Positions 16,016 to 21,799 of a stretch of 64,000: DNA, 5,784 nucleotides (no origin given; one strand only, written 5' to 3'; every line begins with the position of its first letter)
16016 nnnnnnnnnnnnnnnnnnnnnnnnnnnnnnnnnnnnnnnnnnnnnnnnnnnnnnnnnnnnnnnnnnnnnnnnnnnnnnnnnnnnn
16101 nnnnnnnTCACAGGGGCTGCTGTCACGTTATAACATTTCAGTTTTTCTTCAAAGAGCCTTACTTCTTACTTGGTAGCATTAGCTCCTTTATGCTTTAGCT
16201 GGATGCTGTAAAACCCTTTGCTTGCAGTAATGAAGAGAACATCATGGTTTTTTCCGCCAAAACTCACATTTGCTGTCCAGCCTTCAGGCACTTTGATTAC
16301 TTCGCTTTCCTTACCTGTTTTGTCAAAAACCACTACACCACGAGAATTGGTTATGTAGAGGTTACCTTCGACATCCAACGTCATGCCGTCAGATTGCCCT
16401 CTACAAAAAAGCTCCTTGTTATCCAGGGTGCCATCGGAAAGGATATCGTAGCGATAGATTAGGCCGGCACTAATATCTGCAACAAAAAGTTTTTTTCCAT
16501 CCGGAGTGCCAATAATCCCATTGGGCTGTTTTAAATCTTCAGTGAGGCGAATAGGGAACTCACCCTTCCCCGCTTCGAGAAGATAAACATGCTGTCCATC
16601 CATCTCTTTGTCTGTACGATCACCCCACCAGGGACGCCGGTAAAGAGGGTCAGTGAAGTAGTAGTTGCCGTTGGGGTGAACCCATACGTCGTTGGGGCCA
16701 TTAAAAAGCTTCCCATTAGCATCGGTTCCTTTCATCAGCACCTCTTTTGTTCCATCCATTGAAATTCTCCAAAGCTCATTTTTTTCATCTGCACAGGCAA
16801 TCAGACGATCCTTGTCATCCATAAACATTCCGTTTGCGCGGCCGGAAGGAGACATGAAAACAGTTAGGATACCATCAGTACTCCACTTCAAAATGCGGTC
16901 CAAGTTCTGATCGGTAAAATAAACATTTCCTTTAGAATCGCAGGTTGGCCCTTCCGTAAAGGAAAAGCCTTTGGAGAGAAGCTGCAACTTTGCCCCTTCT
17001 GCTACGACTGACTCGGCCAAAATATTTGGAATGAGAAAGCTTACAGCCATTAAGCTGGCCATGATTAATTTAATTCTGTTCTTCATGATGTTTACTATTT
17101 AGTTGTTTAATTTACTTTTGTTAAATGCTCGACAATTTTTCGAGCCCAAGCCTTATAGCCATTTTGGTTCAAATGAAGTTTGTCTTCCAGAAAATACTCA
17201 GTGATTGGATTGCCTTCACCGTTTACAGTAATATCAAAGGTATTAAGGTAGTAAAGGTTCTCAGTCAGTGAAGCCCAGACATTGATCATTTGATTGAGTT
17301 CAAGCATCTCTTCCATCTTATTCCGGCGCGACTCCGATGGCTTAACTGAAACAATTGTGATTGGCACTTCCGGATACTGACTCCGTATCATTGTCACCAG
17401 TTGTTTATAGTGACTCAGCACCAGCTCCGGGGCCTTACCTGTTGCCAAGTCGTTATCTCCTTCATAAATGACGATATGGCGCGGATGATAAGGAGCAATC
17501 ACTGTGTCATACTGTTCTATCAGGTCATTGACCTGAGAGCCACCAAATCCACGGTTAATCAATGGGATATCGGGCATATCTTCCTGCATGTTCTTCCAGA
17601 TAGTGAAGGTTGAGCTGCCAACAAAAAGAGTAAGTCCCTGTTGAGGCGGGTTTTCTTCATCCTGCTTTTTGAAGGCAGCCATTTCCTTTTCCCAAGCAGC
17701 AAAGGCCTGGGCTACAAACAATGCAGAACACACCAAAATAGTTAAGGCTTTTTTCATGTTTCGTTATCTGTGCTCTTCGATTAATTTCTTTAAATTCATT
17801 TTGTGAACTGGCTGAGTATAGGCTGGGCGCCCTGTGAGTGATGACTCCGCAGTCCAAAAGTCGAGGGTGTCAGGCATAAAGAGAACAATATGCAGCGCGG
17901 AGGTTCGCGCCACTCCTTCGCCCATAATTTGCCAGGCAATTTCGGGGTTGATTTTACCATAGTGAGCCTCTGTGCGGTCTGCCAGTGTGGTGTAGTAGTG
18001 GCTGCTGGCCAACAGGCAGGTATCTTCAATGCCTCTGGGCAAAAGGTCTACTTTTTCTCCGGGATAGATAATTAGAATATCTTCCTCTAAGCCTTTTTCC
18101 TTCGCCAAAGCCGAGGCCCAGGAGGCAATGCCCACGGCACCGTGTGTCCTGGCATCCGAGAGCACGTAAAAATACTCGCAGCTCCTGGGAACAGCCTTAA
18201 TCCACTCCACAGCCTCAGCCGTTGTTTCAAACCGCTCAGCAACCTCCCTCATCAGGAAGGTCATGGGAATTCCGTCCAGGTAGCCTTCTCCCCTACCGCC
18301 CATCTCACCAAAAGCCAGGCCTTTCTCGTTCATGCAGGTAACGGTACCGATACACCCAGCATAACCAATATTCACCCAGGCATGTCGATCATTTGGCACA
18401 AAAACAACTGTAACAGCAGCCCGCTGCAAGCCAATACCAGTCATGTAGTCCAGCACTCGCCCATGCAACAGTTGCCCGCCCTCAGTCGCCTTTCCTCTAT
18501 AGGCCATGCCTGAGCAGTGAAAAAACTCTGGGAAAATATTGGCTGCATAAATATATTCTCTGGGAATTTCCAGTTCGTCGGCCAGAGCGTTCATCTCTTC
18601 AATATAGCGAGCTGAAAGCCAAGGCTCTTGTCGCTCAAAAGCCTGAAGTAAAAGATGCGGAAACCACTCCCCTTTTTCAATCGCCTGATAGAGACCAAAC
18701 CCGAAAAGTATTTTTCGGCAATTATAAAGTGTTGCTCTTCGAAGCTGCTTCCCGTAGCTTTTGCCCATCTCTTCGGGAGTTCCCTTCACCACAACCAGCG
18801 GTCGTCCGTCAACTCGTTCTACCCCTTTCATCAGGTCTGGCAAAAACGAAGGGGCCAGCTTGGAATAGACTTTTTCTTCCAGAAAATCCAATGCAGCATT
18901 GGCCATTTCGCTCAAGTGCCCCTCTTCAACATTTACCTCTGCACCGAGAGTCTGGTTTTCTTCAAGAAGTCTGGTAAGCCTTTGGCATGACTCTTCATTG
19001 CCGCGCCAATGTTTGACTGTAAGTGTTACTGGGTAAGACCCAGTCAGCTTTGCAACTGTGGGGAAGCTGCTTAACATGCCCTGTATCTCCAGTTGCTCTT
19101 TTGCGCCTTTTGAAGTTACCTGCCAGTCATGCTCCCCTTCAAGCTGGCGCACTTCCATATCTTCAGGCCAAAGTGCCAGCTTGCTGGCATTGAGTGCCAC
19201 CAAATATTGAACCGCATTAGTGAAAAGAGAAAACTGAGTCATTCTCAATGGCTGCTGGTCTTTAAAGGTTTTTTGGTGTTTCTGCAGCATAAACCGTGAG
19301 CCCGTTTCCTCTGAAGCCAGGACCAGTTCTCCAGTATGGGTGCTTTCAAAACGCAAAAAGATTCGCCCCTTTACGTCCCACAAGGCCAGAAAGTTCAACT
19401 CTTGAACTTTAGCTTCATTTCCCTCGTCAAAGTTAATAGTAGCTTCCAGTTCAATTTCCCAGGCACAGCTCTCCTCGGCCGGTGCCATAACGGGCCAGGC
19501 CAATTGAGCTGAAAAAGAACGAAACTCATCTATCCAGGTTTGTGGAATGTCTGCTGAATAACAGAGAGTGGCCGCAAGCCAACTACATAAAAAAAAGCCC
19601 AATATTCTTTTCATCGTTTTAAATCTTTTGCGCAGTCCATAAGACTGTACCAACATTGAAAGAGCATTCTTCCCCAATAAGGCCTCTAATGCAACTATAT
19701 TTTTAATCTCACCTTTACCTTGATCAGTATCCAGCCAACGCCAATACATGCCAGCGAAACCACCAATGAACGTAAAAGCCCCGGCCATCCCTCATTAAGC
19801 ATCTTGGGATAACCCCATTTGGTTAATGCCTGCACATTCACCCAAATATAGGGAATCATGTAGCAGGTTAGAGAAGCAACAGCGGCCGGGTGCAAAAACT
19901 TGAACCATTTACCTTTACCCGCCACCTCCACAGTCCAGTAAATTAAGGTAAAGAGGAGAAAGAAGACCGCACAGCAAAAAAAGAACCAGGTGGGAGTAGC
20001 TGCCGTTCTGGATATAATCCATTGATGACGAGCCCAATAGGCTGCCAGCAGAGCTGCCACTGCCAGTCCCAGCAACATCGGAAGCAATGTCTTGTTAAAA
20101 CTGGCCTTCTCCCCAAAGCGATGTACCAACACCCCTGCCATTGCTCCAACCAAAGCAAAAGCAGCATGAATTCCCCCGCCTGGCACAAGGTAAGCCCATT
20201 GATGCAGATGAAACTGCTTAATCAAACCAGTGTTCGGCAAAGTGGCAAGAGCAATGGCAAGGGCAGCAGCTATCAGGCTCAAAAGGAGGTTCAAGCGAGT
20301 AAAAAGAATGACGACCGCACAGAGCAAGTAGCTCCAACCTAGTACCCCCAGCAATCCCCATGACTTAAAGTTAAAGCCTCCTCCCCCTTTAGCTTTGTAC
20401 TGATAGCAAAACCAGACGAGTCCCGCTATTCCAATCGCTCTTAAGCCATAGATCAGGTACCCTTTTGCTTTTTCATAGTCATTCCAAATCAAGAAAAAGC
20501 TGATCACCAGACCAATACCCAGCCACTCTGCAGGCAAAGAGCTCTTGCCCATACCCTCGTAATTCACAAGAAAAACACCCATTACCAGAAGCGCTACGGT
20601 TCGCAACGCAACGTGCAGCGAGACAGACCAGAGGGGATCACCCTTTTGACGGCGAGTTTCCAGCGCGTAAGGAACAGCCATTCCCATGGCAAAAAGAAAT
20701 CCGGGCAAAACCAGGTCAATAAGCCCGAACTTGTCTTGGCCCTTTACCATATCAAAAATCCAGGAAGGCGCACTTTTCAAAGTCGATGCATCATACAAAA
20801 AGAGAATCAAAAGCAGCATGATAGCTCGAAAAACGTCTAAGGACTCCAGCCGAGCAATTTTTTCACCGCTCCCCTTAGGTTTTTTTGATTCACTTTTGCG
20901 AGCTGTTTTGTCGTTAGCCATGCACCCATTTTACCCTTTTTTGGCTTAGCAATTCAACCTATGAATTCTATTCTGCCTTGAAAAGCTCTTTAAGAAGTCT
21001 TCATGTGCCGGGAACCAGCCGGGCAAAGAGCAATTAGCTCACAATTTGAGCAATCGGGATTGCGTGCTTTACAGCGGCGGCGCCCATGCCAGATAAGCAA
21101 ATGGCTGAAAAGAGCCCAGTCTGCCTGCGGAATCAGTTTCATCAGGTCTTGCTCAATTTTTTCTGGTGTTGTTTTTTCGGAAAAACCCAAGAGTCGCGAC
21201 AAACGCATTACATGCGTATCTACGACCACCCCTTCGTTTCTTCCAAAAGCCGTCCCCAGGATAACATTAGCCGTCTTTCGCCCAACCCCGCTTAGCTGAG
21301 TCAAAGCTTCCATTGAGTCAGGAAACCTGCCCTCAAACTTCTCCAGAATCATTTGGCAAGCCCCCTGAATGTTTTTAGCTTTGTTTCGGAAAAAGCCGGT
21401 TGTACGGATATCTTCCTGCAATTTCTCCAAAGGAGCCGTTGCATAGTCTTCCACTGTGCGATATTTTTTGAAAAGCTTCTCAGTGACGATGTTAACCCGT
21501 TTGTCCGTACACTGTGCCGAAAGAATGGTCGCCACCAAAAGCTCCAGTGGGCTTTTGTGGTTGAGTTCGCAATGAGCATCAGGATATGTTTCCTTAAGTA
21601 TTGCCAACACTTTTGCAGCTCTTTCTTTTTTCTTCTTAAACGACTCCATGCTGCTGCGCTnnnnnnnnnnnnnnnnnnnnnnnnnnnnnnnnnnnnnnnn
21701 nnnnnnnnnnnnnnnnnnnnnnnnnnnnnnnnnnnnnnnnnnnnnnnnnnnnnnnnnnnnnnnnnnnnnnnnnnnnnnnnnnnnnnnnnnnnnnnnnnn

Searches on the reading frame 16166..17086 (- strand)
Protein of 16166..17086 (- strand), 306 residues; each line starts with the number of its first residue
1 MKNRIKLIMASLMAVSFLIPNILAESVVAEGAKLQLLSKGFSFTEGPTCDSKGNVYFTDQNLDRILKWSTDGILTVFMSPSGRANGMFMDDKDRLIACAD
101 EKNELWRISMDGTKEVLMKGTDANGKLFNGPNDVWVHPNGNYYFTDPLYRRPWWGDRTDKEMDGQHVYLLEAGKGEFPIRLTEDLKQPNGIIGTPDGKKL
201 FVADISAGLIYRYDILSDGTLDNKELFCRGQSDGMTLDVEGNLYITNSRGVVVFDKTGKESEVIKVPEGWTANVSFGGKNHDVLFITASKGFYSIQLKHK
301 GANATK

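Call 65: search_protein_families(library=pfam, proteins=[window:16166-17086:-], max_evalue=0.00001)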
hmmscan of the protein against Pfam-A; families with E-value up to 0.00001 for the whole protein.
window:16166-17086:- (306 aa): 1 family
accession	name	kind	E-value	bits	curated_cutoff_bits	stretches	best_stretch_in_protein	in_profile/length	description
PF08450.18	SGL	-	3.9e-35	122.1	26.3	1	43-289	1-245/246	SMP-30/Gluconolactonase/LRE-like region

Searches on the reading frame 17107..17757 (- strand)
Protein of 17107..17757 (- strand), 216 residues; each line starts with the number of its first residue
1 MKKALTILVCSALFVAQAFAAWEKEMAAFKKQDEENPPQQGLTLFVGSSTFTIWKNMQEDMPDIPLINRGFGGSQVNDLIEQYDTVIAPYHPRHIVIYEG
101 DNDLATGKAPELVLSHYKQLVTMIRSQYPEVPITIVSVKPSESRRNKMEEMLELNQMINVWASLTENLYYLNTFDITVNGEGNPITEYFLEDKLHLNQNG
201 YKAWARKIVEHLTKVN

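Call 65: search_protein_families(library=pfam, proteins=[window:17107-17757:-], max_evalue=0.00001)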
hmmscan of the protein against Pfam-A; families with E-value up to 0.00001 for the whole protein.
window:17107-17757:- (216 aa): 2 families
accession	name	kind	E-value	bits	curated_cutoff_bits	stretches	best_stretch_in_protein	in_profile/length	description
PF13472.12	Lipase_GDSL_2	-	1.5e-17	65.1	32.9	1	60-203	29-178/178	GDSL-like Lipase/Acylhydrolase family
PF00657.28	Lipase_GDSL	-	1.1e-07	32.6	23.6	1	59-208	31-208/208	GDSL-like Lipase/Acylhydrolase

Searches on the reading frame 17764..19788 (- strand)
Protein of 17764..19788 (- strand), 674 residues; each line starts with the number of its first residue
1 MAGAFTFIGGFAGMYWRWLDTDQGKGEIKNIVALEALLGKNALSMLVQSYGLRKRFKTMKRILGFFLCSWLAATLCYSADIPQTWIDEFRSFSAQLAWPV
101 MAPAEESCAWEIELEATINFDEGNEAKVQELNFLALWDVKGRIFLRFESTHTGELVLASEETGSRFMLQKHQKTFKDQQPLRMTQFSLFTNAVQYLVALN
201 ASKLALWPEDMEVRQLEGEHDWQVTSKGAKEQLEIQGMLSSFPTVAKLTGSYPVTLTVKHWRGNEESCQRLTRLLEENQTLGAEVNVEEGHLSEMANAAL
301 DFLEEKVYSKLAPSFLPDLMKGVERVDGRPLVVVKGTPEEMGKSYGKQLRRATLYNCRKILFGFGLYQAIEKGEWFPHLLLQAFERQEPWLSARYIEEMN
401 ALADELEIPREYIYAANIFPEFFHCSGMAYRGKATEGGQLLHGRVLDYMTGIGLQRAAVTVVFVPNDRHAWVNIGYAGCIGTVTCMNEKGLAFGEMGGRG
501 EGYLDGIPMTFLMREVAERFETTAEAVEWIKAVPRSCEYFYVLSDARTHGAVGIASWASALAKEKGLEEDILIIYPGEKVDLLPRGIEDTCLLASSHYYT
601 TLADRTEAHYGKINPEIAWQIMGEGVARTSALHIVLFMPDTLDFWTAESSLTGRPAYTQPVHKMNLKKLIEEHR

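Call 65: search_protein_families(library=pfam, proteins=[window:17764-19788:-], max_evalue=0.00001)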
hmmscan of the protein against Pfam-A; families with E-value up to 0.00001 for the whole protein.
window:17764-19788:- (674 aa): 1 family
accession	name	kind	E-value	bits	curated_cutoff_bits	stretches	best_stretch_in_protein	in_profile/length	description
PF03417.21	AAT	-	7.3e-10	39.3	23.2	1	460-550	24-114/225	Acyl-coenzyme A:6-aminopenicillanic acid acyl-transferase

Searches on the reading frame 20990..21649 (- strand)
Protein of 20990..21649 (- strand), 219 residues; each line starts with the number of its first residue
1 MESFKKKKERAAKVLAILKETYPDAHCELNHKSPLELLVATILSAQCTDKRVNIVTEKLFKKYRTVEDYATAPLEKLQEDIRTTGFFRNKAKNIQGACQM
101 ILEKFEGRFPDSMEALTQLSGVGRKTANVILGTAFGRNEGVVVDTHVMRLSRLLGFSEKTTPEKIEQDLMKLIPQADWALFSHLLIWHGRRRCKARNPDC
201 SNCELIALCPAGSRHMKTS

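Call 65: search_protein_families(library=pfam, proteins=[window:20990-21649:-], max_evalue=0.00001)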
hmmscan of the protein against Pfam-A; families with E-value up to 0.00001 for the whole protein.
window:20990-21649:- (219 aa): 2 families
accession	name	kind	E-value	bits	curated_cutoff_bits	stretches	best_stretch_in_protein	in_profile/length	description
PF00730.31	HhH-GPD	-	1.7e-28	99.6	26.2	1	39-175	1-108/108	HhH-GPD superfamily base excision DNA repair protein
PF00633.29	HHH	-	2.2e-08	34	24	1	104-131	1-28/30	Helix-hairpin-helix motif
